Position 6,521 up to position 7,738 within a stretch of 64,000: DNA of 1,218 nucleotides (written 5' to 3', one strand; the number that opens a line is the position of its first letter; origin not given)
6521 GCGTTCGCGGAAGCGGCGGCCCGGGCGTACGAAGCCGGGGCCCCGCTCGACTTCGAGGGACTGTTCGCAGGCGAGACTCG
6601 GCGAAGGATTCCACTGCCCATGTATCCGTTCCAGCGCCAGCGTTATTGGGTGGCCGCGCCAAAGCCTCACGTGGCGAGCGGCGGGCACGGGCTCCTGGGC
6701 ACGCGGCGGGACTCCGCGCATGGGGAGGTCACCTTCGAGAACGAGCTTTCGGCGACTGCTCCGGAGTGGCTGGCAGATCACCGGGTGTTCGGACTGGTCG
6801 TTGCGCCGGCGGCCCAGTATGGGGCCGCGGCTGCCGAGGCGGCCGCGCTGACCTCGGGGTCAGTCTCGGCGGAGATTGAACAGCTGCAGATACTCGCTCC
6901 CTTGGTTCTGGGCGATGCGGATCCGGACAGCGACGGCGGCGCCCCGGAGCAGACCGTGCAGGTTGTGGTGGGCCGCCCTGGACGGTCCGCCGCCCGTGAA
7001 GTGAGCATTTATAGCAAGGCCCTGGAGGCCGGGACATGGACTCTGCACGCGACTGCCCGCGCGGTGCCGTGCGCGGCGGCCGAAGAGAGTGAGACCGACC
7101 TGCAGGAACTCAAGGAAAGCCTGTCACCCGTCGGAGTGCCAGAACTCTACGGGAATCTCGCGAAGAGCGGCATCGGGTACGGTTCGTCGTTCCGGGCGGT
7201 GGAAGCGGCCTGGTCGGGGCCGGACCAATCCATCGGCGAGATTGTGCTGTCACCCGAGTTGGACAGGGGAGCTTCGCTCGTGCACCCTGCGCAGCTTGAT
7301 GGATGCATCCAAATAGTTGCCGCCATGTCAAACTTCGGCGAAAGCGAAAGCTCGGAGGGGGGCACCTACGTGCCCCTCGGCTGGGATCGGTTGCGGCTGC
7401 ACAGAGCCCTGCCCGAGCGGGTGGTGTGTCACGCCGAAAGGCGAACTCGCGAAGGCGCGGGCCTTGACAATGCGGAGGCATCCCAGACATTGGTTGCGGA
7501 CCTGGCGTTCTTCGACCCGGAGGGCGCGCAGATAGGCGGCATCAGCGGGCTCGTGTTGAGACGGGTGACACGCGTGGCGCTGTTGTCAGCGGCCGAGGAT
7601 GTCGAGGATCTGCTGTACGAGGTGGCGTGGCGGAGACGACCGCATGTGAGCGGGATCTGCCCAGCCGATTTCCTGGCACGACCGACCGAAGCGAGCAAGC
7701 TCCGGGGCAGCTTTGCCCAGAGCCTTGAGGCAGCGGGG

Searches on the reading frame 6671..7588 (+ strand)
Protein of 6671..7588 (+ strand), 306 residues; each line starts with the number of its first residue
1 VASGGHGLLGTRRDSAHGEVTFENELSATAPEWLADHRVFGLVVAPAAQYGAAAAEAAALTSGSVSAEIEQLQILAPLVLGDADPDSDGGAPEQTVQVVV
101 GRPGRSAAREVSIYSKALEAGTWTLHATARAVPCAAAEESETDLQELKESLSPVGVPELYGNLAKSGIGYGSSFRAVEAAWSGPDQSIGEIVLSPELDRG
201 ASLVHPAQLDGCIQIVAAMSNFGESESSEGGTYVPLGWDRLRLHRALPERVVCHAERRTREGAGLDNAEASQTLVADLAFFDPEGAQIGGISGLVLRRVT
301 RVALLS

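Call 77: search_protein_families(library=pfam, proteins=[window:6671-7588:+], max_evalue=0.001)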
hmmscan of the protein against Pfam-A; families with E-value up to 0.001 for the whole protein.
window:6671-7588:+ (306 aa): 2 families
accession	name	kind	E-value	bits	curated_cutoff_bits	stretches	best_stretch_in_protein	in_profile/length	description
PF14765.12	PS-DH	-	7.5e-26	91.1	23.7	1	146-304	9-164/166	Polyketide synthase dehydratase N-terminal domain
PF21089.3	PKS_DH_N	-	4.1e-18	65.7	27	1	6-116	1-103/103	Polyketide synthase dehydratase domain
